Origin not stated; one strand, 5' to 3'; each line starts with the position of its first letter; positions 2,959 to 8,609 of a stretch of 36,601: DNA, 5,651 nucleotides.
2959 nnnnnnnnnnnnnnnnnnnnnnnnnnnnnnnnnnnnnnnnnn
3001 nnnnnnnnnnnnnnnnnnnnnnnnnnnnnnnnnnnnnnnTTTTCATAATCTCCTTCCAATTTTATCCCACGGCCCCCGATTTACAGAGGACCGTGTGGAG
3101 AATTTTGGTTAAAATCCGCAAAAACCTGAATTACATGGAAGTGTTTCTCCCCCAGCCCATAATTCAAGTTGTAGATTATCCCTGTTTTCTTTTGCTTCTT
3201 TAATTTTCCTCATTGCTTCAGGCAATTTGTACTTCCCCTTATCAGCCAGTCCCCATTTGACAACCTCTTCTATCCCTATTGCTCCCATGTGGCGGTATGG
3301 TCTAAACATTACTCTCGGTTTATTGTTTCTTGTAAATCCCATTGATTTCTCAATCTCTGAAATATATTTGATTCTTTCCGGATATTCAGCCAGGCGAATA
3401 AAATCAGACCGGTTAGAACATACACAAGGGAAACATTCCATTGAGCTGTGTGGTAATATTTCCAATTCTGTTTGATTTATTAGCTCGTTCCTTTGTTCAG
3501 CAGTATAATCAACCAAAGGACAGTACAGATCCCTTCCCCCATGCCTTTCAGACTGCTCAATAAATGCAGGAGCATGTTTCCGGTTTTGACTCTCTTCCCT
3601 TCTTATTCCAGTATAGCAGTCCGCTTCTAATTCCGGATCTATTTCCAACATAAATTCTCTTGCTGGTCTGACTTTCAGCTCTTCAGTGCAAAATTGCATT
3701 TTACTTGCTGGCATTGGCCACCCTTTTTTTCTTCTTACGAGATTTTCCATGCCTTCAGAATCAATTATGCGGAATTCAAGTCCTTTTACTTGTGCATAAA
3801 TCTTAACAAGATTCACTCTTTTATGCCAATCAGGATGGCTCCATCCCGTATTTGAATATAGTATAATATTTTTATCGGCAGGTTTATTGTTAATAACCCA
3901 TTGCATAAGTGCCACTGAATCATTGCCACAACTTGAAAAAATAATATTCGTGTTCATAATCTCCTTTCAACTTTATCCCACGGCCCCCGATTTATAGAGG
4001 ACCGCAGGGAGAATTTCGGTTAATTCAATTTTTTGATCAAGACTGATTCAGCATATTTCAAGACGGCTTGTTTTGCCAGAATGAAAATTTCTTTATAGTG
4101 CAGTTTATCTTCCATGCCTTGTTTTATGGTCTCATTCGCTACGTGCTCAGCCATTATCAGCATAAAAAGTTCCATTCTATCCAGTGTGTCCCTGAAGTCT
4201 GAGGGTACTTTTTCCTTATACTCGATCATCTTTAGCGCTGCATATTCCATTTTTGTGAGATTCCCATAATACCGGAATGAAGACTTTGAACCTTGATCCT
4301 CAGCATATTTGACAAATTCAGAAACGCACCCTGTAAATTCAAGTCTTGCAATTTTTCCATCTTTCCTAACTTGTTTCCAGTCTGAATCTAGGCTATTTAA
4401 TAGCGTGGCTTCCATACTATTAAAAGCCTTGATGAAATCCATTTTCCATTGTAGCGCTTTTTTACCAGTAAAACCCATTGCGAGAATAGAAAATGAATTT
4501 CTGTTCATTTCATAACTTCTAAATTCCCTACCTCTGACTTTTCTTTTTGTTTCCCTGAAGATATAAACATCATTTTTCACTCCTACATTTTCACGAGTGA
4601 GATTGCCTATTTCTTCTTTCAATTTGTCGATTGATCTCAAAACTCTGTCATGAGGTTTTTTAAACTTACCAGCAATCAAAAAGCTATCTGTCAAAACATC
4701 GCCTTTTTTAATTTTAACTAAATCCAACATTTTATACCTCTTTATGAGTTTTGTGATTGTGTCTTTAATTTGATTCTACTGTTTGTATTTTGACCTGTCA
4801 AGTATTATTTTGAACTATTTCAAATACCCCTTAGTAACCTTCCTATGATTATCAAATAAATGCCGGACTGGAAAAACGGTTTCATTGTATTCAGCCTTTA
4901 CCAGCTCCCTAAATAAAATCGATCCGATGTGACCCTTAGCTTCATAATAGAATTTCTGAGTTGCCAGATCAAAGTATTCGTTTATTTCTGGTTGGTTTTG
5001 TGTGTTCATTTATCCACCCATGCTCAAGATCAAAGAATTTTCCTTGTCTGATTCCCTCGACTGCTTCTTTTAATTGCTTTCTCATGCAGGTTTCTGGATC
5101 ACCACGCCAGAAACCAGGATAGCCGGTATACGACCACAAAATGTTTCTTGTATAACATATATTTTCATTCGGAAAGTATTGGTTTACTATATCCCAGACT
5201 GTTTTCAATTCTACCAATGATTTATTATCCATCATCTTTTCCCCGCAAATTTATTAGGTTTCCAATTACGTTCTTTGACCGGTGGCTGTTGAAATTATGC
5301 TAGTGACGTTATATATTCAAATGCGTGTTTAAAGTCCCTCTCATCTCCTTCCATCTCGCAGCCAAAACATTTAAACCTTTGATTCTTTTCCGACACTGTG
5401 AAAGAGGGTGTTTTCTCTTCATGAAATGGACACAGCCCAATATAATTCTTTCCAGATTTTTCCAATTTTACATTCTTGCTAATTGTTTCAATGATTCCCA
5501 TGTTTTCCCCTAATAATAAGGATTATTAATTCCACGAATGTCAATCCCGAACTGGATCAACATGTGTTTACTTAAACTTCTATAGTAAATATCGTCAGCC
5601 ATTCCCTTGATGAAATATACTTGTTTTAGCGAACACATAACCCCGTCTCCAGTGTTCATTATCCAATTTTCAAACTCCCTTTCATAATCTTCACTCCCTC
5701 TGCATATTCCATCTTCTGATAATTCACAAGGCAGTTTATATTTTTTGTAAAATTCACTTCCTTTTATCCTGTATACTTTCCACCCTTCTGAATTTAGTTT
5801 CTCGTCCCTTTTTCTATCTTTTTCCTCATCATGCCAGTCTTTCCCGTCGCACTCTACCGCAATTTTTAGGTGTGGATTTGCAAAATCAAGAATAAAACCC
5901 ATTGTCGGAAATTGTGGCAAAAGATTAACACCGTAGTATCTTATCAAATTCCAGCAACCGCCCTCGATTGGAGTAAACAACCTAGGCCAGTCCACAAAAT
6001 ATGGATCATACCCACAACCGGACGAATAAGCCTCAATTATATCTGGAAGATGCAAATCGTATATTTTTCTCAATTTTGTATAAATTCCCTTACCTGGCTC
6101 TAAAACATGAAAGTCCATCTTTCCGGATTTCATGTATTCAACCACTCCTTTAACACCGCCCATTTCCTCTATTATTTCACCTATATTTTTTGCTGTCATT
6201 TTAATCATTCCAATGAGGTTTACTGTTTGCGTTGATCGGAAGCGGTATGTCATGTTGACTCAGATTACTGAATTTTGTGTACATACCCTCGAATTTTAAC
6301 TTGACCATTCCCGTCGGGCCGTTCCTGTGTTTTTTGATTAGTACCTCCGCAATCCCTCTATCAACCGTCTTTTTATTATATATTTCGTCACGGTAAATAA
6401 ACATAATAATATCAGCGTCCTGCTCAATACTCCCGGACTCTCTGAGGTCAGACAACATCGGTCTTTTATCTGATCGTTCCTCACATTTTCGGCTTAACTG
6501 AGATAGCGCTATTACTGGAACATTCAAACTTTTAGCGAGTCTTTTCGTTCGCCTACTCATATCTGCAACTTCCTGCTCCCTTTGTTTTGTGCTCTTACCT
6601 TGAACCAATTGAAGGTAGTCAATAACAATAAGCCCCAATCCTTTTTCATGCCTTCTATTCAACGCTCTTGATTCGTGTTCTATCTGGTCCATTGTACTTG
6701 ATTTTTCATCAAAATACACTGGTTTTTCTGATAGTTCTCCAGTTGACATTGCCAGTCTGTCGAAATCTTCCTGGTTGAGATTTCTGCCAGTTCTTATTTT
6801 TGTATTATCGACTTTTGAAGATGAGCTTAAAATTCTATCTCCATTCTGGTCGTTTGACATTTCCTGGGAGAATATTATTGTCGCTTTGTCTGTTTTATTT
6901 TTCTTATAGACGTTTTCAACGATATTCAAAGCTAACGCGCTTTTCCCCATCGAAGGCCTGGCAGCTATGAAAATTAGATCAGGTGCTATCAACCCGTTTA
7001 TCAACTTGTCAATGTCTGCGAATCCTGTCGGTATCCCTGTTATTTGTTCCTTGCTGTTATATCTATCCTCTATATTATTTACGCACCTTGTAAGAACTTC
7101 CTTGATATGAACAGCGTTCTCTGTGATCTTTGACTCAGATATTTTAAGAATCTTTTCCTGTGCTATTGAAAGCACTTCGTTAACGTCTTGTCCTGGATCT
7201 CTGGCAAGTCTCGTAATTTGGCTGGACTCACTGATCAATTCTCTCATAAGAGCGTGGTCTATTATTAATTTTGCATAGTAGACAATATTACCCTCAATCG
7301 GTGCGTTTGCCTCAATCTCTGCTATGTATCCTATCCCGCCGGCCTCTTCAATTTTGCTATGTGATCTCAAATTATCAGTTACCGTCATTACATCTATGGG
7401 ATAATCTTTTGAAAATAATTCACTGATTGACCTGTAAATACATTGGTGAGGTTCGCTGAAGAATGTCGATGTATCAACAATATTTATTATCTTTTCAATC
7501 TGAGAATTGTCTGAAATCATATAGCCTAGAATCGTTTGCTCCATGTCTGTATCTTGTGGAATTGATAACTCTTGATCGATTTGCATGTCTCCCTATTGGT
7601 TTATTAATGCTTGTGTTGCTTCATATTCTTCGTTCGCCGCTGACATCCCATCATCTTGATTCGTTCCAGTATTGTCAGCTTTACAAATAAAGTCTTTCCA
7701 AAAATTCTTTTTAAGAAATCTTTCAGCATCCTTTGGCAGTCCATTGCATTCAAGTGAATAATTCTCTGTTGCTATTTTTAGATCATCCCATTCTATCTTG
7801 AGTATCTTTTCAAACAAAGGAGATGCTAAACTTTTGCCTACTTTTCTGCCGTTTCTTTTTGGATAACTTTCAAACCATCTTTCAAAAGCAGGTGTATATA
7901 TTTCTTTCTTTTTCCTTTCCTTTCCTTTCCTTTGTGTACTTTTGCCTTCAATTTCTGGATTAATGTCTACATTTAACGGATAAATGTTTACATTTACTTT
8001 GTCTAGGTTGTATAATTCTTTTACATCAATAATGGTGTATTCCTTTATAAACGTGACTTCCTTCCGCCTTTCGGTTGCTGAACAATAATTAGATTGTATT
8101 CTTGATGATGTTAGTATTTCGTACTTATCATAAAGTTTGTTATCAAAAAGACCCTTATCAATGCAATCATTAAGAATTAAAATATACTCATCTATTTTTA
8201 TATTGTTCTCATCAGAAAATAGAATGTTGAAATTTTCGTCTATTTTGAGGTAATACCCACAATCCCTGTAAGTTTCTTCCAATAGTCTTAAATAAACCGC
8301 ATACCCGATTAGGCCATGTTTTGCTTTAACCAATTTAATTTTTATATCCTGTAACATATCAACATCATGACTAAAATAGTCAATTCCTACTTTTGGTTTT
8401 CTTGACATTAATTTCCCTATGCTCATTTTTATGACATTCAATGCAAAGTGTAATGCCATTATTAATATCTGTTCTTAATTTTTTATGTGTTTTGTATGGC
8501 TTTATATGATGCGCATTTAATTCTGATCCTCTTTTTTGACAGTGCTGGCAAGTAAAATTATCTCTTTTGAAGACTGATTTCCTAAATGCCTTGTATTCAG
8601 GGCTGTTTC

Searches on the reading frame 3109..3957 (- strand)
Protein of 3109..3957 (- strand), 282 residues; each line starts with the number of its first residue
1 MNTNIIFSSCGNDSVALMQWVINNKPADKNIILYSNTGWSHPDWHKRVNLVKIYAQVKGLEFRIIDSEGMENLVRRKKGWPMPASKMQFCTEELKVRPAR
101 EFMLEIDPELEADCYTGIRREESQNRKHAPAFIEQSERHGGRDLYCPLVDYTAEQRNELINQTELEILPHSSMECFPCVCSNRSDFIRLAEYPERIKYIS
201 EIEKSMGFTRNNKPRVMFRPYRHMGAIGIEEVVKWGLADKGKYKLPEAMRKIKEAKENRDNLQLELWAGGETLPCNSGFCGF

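Call 73: search_protein_families(library=pfam, proteins=[window:3109-3957:-], max_evalue=0.001)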
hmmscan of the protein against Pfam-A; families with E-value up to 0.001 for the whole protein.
window:3109-3957:- (282 aa): 1 family
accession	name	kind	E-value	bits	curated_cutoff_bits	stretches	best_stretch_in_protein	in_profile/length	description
PF01507.26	PAPS_reduct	-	1.2e-09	38.9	22.5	1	5-168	3-157/175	Phosphoadenosine phosphosulfate reductase domain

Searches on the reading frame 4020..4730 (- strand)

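Call 73: search_protein_families(library=pfam, proteins=[window:4020-4730:-], max_evalue=0.001)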
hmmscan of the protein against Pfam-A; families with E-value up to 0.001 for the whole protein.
window:4020-4730:- (236 aa): 1 family
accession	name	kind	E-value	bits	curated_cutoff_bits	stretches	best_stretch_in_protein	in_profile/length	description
PF09669.15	Phage_pRha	-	1.1e-22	80.8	29.9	1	14-107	1-90/91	Phage regulatory protein Rha (Phage_pRha)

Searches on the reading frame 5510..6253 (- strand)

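Call 73: search_protein_families(library=pfam, proteins=[window:5510-6253:-], max_evalue=0.001)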
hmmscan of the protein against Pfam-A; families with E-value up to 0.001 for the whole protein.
window:5510-6253:- (247 aa): 2 families
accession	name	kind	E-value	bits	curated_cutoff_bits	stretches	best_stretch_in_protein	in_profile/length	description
PF18741.7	MTES_1575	-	7.5e-12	45.6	38.2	1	103-171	8-84/96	REase_MTES_1575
PF04480.18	DUF559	-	1.5e-09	38.1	20.6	1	101-170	22-95/109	Protein of unknown function (DUF559)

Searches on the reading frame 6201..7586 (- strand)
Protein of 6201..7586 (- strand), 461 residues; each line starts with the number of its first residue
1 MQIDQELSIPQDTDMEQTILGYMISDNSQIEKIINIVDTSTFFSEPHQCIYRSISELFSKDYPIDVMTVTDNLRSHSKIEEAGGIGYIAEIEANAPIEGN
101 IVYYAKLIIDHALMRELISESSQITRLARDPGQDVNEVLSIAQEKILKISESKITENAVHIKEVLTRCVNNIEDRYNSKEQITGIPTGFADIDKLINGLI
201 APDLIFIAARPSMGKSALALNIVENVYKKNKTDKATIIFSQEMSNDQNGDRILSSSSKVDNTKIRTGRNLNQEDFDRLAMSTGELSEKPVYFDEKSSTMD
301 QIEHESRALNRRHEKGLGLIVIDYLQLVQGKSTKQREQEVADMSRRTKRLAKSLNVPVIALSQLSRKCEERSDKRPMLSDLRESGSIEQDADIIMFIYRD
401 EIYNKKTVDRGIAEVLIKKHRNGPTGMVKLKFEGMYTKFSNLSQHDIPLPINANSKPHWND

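Call 73: search_protein_families(library=pfam, proteins=[window:6201-7586:-], max_evalue=0.001)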
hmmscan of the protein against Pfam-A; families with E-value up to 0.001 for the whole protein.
window:6201-7586:- (461 aa): 3 families
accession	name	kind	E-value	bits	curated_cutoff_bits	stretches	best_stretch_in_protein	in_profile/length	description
PF03796.21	DnaB_C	-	6e-95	317.9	27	1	184-441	1-255/255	DnaB-like helicase C terminal domain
PF00772.26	DnaB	-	1.2e-25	89.9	23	1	10-109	3-102/103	DnaB-like helicase N terminal domain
PF13481.12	AAA_25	-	3.6e-08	33.7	27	1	185-364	15-190/195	AAA domain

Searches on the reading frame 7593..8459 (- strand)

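Call 73: search_protein_families(library=pfam, proteins=[window:7593-8459:-], max_evalue=0.001)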
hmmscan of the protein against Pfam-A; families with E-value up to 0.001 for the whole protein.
window:7593-8459:- (288 aa): 1 family
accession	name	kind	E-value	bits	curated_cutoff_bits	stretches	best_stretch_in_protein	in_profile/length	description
PF14297.12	Lin1244_N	-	1.7e-25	90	25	1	28-121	1-95/95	Lin1244/Lin1753-like, N-terminal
